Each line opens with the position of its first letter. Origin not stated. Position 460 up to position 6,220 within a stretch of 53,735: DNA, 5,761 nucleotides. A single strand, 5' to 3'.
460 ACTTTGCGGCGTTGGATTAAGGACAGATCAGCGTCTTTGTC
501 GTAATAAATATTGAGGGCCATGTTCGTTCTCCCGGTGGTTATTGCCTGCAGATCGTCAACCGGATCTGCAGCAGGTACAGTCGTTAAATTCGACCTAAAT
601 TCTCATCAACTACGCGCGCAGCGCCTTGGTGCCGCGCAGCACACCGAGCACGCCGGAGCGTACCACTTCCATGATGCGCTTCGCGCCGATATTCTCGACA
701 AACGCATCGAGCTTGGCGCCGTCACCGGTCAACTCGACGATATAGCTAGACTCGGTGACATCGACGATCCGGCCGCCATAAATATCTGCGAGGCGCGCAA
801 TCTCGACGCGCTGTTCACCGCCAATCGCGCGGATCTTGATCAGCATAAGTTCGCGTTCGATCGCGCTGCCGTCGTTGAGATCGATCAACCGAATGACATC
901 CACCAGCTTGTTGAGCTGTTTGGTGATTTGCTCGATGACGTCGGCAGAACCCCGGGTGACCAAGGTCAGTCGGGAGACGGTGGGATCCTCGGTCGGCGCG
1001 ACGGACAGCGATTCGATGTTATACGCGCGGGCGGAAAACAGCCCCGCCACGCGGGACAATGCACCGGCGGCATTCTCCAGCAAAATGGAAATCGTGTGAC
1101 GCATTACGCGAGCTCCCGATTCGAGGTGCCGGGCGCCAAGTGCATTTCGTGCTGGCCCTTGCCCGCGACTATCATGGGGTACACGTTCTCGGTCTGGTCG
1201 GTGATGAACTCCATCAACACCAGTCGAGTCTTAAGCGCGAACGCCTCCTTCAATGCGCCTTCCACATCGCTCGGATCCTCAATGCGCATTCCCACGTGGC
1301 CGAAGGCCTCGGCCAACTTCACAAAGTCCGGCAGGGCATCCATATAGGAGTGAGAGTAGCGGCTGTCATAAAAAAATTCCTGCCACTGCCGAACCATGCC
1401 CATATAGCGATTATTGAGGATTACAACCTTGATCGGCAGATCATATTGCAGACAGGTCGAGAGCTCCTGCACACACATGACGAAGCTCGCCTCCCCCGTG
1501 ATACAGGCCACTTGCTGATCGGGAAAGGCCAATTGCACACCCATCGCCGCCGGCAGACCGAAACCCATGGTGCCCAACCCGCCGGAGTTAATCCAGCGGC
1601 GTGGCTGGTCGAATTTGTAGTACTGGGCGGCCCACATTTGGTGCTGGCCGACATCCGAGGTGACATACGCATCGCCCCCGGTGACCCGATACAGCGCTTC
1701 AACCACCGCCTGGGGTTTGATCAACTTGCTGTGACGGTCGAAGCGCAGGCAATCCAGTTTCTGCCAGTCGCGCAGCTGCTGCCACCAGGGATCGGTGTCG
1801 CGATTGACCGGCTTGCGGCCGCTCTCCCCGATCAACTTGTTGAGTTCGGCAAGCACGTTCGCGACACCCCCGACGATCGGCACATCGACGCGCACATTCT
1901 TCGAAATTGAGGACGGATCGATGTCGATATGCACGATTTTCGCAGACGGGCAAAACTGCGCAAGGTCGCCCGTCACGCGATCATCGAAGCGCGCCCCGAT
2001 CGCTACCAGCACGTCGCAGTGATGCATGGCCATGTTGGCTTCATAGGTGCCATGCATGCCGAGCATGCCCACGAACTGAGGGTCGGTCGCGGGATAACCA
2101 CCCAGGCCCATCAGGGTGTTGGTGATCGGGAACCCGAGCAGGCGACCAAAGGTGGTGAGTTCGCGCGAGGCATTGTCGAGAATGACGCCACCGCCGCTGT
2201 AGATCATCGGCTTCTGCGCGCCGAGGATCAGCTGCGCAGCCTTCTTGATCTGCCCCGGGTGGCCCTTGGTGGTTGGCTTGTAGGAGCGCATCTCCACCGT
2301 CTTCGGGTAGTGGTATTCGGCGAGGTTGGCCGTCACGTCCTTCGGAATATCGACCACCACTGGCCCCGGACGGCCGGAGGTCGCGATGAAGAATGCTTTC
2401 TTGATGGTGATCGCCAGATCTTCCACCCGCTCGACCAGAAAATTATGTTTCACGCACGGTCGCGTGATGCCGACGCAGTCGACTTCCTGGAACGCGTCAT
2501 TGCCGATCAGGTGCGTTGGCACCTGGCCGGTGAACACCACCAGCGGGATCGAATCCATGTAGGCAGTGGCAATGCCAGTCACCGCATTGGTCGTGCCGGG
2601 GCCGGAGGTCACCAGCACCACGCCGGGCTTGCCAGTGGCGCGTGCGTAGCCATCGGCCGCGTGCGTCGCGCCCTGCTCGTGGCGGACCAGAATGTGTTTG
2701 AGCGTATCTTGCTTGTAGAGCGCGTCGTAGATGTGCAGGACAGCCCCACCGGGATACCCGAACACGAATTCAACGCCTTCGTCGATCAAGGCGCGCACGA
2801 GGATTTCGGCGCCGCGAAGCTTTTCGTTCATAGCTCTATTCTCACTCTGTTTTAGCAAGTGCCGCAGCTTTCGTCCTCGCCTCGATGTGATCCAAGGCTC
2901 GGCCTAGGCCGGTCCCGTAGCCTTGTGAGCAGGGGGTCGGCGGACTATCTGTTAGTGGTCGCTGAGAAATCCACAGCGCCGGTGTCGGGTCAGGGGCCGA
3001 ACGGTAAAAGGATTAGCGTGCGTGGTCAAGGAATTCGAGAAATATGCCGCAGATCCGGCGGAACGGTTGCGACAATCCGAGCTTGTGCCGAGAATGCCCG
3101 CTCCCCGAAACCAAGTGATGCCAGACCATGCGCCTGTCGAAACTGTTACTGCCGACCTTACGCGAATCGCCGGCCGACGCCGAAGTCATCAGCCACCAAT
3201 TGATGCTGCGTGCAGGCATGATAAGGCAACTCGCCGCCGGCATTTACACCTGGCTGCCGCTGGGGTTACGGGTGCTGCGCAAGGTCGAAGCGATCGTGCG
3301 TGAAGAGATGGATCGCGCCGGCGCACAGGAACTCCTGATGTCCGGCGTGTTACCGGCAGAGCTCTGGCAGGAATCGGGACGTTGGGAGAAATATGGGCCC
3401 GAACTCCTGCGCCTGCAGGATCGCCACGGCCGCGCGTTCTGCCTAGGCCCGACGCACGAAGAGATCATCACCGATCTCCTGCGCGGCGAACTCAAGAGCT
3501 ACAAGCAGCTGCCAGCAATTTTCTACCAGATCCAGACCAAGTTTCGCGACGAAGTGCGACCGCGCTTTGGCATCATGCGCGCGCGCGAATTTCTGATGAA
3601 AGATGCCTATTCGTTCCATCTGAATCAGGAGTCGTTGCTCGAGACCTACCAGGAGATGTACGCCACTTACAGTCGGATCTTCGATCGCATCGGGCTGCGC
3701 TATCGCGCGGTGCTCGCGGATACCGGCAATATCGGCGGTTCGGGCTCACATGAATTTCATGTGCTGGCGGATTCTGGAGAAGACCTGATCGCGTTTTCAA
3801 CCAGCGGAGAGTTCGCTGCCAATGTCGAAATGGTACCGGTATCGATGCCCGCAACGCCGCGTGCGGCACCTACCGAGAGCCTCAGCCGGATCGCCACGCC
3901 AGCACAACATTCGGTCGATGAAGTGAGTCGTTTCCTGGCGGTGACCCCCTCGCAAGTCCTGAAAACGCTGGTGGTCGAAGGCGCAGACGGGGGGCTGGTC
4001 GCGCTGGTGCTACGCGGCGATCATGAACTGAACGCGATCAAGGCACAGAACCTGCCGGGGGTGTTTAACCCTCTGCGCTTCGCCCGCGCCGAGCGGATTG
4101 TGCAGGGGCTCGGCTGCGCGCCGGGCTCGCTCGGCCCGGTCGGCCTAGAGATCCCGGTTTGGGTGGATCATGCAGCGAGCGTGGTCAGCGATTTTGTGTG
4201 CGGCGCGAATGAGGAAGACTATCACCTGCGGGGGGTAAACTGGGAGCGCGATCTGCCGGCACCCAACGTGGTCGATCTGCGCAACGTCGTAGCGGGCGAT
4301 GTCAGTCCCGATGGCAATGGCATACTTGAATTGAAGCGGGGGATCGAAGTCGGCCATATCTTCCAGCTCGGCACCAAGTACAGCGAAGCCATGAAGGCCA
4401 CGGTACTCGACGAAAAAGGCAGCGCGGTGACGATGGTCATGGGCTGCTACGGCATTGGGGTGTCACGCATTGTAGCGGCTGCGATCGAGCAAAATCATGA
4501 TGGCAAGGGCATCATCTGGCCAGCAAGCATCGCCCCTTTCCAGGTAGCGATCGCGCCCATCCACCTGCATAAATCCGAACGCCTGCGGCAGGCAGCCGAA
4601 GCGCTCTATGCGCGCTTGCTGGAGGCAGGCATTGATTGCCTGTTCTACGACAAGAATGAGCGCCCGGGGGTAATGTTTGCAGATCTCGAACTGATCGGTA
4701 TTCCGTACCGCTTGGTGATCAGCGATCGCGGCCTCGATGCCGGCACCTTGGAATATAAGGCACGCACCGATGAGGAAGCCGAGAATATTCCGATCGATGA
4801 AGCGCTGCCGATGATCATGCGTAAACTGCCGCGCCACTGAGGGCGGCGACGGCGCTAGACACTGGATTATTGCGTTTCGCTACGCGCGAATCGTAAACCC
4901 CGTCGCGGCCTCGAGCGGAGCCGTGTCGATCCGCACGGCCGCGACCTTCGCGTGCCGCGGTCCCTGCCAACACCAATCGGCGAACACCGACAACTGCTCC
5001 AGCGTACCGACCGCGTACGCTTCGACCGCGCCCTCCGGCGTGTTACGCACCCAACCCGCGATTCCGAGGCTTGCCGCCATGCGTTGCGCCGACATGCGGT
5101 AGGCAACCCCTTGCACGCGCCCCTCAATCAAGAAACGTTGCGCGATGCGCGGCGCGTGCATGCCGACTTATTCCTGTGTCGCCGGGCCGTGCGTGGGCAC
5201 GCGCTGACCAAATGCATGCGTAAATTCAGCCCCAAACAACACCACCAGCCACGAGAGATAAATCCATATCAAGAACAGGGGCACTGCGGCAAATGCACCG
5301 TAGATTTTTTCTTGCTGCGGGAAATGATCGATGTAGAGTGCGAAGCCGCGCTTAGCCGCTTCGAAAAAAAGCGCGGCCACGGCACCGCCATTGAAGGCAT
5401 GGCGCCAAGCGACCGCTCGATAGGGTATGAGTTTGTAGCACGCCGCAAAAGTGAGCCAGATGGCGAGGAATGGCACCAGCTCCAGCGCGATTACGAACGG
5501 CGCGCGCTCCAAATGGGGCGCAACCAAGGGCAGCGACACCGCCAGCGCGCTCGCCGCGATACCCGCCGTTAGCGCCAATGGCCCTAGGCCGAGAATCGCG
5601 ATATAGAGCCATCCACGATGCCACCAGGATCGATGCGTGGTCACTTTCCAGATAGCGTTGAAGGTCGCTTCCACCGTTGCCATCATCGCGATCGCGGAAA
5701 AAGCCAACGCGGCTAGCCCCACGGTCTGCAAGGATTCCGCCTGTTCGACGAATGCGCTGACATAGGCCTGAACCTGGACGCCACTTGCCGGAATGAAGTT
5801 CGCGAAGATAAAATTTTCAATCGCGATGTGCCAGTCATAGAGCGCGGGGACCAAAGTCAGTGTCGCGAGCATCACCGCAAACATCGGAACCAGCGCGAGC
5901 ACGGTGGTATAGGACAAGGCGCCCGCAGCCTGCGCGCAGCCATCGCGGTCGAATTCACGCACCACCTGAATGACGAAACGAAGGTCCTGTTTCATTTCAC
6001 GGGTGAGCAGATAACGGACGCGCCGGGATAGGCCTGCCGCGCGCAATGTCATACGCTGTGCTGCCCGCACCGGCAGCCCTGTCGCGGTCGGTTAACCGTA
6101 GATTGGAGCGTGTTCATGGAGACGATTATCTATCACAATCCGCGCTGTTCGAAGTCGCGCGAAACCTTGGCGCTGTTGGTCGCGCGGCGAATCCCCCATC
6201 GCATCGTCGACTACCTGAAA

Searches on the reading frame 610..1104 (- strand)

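Call 27: search_protein_families(library=pfam, proteins=[window:610-1104:-])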
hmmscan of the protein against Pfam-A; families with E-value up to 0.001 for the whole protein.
window:610-1104:- (164 aa): 4 families
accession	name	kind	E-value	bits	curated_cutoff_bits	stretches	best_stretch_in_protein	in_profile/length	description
PF10369.15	ALS_ss_C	-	4.4e-24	84.7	23.2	1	84-158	1-74/74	Small subunit of acetolactate synthase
PF22629.2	ACT_AHAS_ss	-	1.1e-22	80.3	27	1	5-72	1-67/67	AHAS small subunit-like ACT domain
PF13710.12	ACT_5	-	5.6e-15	55.3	27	1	12-72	2-61/62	ACT domain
PF01842.31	ACT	-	3.1e-13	49.7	27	1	3-68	1-65/66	ACT domain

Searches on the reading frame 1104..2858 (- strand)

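Call 27: search_protein_families(library=pfam, proteins=[window:1104-2858:-])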
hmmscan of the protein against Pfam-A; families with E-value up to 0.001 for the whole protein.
window:1104-2858:- (584 aa): 3 families
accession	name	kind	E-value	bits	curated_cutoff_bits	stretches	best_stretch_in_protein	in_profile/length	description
PF02775.26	TPP_enzyme_C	-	4.2e-57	192.6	21.9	1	402-547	1-147/151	Thiamine pyrophosphate enzyme, C-terminal TPP binding domain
PF00205.28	TPP_enzyme_M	-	1.4e-48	164.5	30.4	1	204-339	1-137/137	Thiamine pyrophosphate enzyme, central domain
PF02776.23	TPP_enzyme_N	-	1.1e-43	148.2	26.8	1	15-129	2-117/119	Thiamine pyrophosphate enzyme, N-terminal TPP binding domain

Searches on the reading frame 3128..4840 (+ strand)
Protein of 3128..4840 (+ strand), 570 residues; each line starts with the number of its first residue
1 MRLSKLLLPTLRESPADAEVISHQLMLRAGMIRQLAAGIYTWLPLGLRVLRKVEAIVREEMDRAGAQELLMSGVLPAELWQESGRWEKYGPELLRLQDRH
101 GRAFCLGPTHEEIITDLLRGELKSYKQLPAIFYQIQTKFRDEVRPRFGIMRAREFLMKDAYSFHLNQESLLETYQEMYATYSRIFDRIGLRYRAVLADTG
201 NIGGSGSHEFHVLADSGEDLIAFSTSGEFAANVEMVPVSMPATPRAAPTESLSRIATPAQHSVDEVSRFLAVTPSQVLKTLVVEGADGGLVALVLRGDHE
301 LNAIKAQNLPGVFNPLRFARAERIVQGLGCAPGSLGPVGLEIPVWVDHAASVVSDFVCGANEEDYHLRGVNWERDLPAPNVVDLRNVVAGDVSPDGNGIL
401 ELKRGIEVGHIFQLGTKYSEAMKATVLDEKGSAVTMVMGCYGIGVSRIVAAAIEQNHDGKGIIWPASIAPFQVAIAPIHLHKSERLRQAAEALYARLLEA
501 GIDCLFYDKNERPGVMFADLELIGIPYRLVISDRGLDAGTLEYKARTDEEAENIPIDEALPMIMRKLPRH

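Call 27: search_protein_families(library=pfam, proteins=[window:3128-4840:+])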
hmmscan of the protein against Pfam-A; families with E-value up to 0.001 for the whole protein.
window:3128-4840:+ (570 aa): 3 families
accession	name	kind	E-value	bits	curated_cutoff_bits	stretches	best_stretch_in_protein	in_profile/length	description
PF00587.30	tRNA-synt_2b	-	7.4e-37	127.6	29.3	1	96-456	3-179/179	tRNA synthetase class II core domain (G, H, P, S and T)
PF04073.20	tRNA_edit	-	9.3e-26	90.8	25.5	1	257-373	1-119/123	Aminoacyl-tRNA editing domain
PF03129.25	HGTP_anticodon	-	1.6e-18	67.1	21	1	472-563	1-91/94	Anticodon binding domain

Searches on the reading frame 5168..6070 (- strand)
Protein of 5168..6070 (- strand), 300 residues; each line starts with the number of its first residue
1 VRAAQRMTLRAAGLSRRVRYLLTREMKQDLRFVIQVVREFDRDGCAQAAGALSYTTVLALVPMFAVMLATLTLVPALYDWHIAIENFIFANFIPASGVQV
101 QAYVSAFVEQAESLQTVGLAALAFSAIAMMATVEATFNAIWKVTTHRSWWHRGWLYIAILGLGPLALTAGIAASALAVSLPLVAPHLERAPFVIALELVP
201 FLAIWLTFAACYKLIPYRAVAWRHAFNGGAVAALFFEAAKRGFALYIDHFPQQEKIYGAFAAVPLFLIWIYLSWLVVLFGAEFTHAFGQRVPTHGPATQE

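Call 27: search_protein_families(library=pfam, proteins=[window:5168-6070:-])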
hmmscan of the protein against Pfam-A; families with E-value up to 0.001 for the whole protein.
window:5168-6070:- (300 aa): 1 family
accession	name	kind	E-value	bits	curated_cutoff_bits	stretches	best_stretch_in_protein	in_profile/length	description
PF03631.20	Virul_fac_BrkB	-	5.9e-54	183.9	33.7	1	42-289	2-257/259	Virulence factor BrkB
